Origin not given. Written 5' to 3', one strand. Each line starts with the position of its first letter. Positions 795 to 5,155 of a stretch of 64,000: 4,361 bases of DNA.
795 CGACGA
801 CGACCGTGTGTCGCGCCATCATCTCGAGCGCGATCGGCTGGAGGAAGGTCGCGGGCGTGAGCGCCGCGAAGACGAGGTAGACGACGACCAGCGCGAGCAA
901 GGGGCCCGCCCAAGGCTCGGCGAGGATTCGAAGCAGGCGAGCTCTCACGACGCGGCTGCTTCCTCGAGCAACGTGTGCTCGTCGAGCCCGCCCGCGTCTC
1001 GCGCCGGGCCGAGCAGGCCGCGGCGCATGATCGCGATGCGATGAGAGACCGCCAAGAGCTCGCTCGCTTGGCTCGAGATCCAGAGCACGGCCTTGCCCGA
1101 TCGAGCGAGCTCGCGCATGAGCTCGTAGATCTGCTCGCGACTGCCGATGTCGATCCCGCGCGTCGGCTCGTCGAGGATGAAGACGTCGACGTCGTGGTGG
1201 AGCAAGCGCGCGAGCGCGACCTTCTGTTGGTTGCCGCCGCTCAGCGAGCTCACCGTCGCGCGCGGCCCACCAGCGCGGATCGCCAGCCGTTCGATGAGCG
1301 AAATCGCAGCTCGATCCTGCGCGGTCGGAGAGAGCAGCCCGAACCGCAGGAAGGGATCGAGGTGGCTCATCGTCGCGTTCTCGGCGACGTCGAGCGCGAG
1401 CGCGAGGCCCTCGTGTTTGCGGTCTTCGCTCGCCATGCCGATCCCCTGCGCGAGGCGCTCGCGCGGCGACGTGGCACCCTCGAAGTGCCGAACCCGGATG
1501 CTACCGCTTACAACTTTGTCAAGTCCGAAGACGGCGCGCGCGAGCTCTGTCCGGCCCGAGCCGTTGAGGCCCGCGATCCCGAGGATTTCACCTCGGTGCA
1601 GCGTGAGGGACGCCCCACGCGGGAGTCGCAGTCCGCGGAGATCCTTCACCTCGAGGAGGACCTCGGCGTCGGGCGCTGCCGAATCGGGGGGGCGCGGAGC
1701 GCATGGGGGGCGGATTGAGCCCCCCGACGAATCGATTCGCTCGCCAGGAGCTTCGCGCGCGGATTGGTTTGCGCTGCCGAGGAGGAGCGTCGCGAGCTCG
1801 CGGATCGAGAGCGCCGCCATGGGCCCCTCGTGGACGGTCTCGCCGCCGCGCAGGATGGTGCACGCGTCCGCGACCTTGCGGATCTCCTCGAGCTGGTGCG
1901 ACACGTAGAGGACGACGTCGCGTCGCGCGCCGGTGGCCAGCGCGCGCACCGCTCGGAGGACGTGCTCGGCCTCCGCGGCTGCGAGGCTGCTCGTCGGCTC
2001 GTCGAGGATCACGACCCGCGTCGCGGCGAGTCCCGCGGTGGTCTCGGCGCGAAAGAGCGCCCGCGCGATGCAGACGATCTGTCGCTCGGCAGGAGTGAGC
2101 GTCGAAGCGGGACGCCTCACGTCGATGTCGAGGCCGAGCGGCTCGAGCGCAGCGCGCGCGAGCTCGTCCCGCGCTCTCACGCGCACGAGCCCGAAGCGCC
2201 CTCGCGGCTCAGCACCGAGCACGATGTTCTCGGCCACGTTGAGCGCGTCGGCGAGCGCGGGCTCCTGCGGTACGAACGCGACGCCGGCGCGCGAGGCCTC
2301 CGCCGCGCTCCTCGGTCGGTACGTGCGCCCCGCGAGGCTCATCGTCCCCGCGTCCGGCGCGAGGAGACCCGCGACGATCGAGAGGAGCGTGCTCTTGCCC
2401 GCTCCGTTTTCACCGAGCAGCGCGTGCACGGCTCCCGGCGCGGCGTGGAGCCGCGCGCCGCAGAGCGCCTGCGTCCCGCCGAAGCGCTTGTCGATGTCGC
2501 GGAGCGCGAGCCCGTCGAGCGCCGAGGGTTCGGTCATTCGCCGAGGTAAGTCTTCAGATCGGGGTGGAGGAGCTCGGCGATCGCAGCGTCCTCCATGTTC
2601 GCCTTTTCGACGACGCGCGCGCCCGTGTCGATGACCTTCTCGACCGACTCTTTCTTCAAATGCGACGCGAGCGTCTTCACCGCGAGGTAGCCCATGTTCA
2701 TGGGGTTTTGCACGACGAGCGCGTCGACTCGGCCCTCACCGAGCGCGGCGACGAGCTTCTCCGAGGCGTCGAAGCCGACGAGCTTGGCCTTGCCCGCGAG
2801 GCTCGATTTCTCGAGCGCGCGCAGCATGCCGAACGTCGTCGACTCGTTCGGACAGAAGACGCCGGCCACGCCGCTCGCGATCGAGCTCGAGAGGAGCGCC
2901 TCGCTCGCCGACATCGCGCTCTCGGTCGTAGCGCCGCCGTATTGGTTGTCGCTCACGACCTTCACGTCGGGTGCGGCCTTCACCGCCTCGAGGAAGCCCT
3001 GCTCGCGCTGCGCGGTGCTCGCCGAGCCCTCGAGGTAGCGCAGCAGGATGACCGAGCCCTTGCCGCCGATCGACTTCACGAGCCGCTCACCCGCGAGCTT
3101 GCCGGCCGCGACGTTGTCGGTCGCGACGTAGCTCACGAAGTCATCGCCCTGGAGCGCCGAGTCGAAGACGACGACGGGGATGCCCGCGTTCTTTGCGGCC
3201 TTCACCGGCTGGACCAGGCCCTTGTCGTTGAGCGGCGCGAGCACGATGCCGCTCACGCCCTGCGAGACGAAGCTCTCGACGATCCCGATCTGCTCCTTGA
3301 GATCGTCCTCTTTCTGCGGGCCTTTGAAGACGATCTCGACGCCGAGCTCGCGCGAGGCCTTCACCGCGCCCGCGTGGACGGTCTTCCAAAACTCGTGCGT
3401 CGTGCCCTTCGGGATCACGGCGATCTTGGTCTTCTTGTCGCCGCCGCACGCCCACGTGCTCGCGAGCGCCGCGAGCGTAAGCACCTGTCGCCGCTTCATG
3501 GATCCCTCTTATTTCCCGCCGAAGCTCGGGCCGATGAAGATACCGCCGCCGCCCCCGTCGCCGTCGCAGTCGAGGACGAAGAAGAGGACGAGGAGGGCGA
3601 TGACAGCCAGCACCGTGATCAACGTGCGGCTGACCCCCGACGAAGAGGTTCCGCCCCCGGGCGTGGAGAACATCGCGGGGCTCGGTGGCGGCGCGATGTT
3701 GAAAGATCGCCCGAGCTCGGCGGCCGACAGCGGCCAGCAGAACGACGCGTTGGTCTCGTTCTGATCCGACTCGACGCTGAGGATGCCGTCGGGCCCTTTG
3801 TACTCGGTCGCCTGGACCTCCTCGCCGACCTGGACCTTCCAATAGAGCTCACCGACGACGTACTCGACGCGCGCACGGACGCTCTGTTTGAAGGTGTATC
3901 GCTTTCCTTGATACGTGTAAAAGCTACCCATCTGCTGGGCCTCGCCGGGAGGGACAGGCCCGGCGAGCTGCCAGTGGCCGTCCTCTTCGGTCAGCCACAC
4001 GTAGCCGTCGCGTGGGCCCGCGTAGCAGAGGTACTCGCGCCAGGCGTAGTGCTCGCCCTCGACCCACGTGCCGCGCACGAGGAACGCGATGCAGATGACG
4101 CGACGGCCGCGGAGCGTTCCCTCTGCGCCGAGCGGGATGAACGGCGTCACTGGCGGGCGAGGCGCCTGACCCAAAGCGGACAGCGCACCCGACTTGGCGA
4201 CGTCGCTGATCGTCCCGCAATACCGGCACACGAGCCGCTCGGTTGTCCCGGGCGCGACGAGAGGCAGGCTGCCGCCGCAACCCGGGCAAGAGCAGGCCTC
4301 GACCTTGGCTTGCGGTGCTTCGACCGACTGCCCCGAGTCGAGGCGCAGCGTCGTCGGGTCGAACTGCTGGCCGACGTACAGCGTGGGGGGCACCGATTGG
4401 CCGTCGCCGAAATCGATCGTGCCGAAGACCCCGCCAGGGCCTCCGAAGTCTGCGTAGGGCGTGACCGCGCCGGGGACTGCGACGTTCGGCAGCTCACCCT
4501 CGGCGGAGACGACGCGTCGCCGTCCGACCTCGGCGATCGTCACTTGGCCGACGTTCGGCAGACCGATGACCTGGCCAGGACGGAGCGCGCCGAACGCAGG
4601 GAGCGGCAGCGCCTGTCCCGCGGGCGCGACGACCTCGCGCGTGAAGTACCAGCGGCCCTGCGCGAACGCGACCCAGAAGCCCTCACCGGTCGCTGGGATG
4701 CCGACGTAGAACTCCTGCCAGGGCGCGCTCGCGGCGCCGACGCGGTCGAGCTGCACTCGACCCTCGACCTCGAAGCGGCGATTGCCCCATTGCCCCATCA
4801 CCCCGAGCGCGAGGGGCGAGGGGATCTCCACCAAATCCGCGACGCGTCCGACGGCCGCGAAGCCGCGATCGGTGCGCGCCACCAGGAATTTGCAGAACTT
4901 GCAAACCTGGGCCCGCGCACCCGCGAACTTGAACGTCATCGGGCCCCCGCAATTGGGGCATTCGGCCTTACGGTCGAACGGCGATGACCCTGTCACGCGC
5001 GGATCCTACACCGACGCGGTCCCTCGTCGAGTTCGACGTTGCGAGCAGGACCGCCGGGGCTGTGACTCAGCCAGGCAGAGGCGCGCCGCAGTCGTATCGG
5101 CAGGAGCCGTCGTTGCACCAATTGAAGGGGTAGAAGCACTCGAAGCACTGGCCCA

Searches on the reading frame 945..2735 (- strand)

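Call 91: search_protein_families(library=pfam, proteins=[window:945-2735:-], max_evalue=0.001)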
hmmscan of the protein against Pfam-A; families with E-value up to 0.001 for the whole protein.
window:945-2735:- (596 aa): 4 families
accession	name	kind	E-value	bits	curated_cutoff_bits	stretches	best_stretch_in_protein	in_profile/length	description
PF00005.33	ABC_tran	-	6.8e-47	160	25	2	95-249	5-137/137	ABC transporter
PF13304.12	AAA_21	-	8.4e-12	46.2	27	1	493-547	233-289/304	AAA domain, putative AbiEii toxin, Type IV TA system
PF02463.25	SMC_N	-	0.00015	21.7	40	0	384-416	26-59/220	RecF/RecN/SMC N terminal domain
PF13555.12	AAA_29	-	0.00072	19.7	27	0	101-128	23-49/61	P-loop containing region of AAA domain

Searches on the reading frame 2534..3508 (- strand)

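Call 91: search_protein_families(library=pfam, proteins=[window:2534-3508:-], max_evalue=0.001)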
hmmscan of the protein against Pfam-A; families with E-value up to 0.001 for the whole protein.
window:2534-3508:- (324 aa): 3 families
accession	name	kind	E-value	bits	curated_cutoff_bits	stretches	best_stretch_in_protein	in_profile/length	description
PF13407.12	Peripla_BP_4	-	2.2e-64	217.9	35.1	1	29-287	1-257/258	Periplasmic binding protein domain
PF00532.27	Peripla_BP_1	-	1.4e-17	64.5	22.2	1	27-244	2-214/281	Periplasmic binding proteins and sugar binding domain of LacI family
PF13377.12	Peripla_BP_3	-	3.4e-06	27.7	26.5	1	160-301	21-163/167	Periplasmic binding protein-like domain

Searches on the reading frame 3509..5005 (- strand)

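Call 91: search_protein_families(library=pfam, proteins=[window:3509-5005:-], max_evalue=0.001)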
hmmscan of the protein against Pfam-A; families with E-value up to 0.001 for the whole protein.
window:3509-5005:- (498 aa): 2 families
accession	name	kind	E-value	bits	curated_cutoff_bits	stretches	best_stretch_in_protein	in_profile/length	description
PF13785.11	DUF4178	-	2.8e-19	70.1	25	1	292-421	2-129/136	Domain of unknown function (DUF4178)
PF14803.11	Zn_ribbon_Nudix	-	0.00015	22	25.6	0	240-266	3-31/34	Nudix N-terminal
